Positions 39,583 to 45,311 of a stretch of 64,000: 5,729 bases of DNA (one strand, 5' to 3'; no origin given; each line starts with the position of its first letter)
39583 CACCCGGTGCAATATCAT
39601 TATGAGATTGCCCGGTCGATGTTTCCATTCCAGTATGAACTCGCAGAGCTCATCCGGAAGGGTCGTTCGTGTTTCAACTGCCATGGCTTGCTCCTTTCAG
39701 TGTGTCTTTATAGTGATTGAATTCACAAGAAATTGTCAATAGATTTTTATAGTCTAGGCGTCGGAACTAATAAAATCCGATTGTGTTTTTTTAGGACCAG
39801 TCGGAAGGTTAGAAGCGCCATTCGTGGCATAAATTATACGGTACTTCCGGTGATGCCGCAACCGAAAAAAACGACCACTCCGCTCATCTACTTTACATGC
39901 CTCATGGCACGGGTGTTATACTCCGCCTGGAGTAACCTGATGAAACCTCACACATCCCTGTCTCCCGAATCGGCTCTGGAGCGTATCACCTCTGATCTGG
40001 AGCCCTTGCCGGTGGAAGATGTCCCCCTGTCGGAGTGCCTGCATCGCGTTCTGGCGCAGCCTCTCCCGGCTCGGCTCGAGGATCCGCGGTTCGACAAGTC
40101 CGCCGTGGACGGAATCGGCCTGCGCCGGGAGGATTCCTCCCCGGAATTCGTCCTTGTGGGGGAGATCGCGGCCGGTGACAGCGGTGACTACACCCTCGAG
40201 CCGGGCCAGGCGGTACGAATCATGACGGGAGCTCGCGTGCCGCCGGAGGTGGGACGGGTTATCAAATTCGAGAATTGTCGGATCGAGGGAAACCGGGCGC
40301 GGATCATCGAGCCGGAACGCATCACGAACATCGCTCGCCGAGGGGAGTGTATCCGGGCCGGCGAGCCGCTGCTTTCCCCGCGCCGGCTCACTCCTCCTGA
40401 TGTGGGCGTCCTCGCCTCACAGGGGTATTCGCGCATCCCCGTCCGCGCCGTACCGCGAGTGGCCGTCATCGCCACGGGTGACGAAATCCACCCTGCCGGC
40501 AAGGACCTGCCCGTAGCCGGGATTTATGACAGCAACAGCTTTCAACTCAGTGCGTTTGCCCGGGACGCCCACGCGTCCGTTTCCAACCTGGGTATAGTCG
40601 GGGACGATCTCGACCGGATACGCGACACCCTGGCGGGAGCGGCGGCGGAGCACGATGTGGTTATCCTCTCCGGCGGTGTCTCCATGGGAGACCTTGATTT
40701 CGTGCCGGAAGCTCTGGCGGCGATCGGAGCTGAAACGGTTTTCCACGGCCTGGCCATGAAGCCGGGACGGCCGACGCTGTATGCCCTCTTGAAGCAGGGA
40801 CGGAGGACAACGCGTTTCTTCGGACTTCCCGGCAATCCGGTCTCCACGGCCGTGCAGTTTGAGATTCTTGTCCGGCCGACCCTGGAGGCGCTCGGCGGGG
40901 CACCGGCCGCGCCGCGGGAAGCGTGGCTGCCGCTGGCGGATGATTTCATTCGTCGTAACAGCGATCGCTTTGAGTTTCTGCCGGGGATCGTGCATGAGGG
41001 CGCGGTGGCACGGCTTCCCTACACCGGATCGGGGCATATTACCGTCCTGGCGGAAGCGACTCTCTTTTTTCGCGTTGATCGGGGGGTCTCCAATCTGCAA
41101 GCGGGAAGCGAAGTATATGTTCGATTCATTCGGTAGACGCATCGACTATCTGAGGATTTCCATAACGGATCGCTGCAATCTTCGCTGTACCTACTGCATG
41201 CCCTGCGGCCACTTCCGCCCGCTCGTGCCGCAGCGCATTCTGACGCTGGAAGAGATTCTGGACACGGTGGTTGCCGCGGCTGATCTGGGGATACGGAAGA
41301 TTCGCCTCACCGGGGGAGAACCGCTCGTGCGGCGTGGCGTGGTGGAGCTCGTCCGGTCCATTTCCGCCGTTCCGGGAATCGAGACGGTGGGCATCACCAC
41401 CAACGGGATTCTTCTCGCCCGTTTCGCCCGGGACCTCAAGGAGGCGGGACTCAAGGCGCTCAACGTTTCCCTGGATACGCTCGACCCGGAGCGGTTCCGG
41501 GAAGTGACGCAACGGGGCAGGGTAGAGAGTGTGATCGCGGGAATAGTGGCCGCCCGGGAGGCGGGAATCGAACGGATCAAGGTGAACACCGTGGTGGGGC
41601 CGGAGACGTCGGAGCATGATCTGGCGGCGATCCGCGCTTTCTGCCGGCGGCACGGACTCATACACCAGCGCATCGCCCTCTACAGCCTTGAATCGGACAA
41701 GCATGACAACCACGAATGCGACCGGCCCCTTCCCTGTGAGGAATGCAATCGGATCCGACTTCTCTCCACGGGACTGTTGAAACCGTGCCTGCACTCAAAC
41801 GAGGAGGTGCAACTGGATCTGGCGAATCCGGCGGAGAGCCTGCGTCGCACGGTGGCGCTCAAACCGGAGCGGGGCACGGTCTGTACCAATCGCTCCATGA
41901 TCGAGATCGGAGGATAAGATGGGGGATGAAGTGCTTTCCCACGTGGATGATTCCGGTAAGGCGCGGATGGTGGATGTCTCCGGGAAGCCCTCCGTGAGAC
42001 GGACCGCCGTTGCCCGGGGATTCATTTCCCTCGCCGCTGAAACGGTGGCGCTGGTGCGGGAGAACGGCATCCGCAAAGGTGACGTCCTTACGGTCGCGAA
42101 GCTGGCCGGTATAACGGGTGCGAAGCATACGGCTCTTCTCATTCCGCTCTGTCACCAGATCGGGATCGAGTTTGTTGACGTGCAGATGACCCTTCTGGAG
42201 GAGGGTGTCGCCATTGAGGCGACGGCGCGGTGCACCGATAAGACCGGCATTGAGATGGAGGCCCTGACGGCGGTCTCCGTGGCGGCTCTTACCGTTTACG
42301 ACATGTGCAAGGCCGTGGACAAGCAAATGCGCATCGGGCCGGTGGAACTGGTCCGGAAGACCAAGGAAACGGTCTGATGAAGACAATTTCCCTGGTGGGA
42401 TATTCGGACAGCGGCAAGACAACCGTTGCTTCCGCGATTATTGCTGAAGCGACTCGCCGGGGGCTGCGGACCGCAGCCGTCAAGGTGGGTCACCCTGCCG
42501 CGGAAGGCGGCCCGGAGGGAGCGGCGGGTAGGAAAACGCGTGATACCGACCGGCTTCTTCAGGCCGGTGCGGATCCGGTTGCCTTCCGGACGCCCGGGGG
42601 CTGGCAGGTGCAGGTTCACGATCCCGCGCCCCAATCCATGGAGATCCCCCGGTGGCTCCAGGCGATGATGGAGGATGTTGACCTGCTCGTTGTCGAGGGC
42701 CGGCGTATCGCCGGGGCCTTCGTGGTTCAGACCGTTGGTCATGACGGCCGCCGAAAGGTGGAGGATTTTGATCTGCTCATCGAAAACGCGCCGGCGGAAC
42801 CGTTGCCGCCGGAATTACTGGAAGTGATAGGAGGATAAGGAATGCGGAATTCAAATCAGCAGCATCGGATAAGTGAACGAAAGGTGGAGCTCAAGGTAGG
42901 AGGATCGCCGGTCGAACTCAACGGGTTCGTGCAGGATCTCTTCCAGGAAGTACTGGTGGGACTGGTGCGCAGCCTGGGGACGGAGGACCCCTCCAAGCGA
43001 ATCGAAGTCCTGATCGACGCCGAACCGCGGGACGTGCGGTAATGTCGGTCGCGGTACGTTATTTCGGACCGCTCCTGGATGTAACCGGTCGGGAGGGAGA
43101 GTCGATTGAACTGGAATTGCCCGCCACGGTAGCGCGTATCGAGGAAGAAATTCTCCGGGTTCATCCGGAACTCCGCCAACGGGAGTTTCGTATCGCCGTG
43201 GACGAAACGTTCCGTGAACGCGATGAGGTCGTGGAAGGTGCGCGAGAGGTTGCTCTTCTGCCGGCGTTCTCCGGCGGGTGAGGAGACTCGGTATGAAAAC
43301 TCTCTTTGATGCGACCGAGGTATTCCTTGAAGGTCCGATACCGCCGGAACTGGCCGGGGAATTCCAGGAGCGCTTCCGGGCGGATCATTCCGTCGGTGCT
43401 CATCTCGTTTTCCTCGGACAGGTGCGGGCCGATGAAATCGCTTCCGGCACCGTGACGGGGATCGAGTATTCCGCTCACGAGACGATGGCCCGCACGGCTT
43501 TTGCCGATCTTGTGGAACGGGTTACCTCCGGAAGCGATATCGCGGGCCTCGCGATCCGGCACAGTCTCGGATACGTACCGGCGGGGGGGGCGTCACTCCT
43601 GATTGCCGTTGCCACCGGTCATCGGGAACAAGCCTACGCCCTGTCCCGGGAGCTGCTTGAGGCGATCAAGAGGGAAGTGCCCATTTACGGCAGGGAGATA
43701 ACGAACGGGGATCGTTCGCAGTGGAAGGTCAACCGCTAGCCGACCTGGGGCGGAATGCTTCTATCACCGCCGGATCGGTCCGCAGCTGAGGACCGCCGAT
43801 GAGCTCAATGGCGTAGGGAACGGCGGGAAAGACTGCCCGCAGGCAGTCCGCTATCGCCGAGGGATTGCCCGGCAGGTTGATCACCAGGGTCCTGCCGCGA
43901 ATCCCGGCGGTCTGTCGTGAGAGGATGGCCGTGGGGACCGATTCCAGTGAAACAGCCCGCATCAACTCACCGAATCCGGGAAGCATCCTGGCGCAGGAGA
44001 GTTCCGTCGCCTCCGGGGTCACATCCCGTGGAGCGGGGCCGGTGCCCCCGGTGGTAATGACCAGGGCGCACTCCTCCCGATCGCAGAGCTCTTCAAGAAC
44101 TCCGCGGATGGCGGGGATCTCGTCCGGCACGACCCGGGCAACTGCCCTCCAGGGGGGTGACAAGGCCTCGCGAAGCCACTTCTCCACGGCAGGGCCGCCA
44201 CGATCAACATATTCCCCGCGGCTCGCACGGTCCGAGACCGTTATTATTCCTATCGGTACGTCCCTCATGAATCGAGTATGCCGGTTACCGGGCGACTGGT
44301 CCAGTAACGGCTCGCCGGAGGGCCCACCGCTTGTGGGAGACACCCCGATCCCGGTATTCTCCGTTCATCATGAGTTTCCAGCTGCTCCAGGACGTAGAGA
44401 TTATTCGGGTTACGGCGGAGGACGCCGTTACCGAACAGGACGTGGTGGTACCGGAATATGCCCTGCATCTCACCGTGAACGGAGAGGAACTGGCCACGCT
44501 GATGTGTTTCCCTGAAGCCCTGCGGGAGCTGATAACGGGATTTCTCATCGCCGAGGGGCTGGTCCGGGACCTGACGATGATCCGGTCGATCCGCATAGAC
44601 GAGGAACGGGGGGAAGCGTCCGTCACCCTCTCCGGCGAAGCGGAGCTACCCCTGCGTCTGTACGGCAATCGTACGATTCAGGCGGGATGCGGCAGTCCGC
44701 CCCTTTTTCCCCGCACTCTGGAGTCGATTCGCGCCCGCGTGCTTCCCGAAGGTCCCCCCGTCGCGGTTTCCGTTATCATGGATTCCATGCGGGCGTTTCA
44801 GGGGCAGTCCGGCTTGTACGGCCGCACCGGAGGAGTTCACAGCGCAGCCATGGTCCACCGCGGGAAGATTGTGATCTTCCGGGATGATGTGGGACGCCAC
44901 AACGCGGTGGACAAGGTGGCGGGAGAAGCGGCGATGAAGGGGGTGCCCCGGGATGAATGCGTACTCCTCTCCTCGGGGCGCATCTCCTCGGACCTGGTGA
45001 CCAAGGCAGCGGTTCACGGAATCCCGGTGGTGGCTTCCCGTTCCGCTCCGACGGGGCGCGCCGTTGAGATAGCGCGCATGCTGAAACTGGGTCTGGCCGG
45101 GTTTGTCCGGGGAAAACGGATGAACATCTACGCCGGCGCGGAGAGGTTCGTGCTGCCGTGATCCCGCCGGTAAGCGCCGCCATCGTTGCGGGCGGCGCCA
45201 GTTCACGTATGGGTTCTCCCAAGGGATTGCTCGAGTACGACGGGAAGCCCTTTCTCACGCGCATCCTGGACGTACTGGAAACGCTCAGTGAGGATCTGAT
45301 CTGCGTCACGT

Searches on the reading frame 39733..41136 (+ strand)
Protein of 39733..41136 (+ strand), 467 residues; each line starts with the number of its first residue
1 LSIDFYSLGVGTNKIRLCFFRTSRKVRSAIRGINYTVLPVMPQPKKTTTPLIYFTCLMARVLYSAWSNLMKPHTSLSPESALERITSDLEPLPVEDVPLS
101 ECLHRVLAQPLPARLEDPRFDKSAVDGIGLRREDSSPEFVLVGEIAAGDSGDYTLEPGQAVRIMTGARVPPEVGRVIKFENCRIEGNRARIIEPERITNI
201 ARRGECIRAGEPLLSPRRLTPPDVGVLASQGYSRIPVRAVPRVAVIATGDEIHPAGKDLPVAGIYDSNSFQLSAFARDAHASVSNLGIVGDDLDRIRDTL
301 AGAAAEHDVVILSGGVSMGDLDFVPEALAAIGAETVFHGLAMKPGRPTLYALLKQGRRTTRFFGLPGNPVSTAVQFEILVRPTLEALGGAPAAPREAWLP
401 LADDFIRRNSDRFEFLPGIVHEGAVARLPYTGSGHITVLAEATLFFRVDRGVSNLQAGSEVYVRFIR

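Call 34: search_protein_families(library=ncbifam, proteins=[window:39733-41136:+], max_evalue=0.000001)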
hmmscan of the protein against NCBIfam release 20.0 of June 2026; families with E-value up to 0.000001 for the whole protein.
window:39733-41136:+ (467 aa): 7 families
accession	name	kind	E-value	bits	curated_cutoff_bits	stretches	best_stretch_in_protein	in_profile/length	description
NF007960.1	PRK10680.1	equivalog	2.3e-85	286.8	440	1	77-464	2-399/401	molybdopterin molybdotransferase MoeA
NF011068.0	PRK14498.1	equivalog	2.4e-78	263.8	534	1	73-466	7-410/647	molybdopterin biosynthesis protein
NF011060.0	PRK14491.1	equivalog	1.1e-75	255.3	532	1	72-463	196-591/598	bifunctional molybdopterin-guanine dinucleotide biosynthesis adaptor protein MobB/molybdopterin molybdotransferase MoeA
NF045515.2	Glp_gephyrin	equivalog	2.6e-73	247.1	475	1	79-465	4-402/403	molybdotransferase-like divisome protein Glp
NF050098.1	MoeA_actino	exception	2.8e-66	224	560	1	84-464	9-398/400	molybdopterin molybdotransferase MoeA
NF011067.0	PRK14497.1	equivalog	2.8e-48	164.8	536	1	73-387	8-321/546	putative molybdopterin biosynthesis protein MoeA/unknown domain fusion protein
TIGR00177.1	molyb_syn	domain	1.1e-28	100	85.35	1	241-382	2-148/148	molybdenum cofactor synthesis domain-containing protein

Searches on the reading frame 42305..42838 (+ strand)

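Call 34: search_protein_families(library=ncbifam, proteins=[window:42305-42838:+], max_evalue=0.000001)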
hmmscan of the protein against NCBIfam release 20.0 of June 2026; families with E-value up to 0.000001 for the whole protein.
window:42305-42838:+ (177 aa): 3 families
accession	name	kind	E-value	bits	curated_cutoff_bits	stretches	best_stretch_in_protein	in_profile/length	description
TIGR00176.1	mobB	equivalog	1.2e-12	48.1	76.2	1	28-134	2-99/155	molybdopterin-guanine dinucleotide biosynthesis protein B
NF011056.0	PRK14489.1-1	equivalog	4.5e-11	42.5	379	1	27-133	205-303/363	bifunctional molybdenum cofactor guanylyltransferase MobA/molybdopterin-guanine dinucleotide biosynthesis adaptor protein MobB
NF011060.0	PRK14491.1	equivalog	2.7e-08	32.7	532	1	25-133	11-114/598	bifunctional molybdopterin-guanine dinucleotide biosynthesis adaptor protein MobB/molybdopterin molybdotransferase MoeA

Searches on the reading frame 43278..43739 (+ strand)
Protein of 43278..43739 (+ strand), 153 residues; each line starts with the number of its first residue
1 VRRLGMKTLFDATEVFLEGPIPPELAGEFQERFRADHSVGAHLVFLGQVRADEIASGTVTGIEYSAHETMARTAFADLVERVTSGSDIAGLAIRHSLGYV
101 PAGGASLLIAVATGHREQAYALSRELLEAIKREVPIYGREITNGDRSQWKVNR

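Call 34: search_protein_families(library=ncbifam, proteins=[window:43278-43739:+], max_evalue=0.000001)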
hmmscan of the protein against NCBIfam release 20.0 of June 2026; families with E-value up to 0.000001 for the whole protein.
window:43278-43739:+ (153 aa): 2 families
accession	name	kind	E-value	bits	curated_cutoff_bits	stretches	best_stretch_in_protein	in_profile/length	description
NF011061.0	PRK14493.1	equivalog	7.8e-14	51.9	215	1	38-145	158-266/274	molybdopterin synthase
NF007959.0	PRK10678.1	equivalog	3.7e-09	36.3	175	1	36-149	25-136/150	molybdopterin synthase catalytic subunit MoaE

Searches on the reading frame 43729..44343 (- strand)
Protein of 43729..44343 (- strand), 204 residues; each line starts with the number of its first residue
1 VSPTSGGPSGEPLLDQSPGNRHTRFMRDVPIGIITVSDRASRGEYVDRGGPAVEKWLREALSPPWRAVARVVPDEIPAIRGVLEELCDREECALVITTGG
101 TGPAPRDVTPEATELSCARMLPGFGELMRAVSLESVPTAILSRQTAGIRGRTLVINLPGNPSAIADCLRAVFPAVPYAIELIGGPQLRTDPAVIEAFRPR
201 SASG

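Call 34: search_protein_families(library=ncbifam, proteins=[window:43729-44343:-], max_evalue=0.000001)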
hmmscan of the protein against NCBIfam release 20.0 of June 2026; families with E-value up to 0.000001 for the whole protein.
window:43729-44343:- (204 aa): 4 families
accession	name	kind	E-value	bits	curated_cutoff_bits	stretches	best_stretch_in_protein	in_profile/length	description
NF006932.0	PRK09417.1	equivalog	3e-75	251.9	158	1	27-202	2-189/193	molybdopterin adenylyltransferase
TIGR00177.1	molyb_syn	domain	4.6e-39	133.7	85.35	1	31-172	4-146/148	molybdenum cofactor synthesis domain-containing protein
NF002947.1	PRK03604.1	equivalog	6.9e-38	130.6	285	1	23-184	140-298/301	bifunctional molybdenum cofactor biosynthesis protein MoaC/MoaB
TIGR02667.1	moaB_proteo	equivalog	1.1e-22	80.5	222.4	1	29-171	5-144/163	molybdenum cofactor biosynthesis protein B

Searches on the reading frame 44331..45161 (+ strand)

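Call 34: search_protein_families(library=ncbifam, proteins=[window:44331-45161:+], max_evalue=0.000001)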
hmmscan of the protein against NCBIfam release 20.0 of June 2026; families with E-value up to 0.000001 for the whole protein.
window:44331-45161:+ (276 aa): 2 families
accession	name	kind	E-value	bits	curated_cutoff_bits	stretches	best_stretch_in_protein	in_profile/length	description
NF001943.0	PRK00724.1-2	equivalog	8.2e-63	212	269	1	19-273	5-272/274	formate dehydrogenase accessory sulfurtransferase FdhD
TIGR00129.1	fdhD_narQ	equivalog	4.2e-55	186.7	140.9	1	36-273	2-235/237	formate dehydrogenase accessory sulfurtransferase FdhD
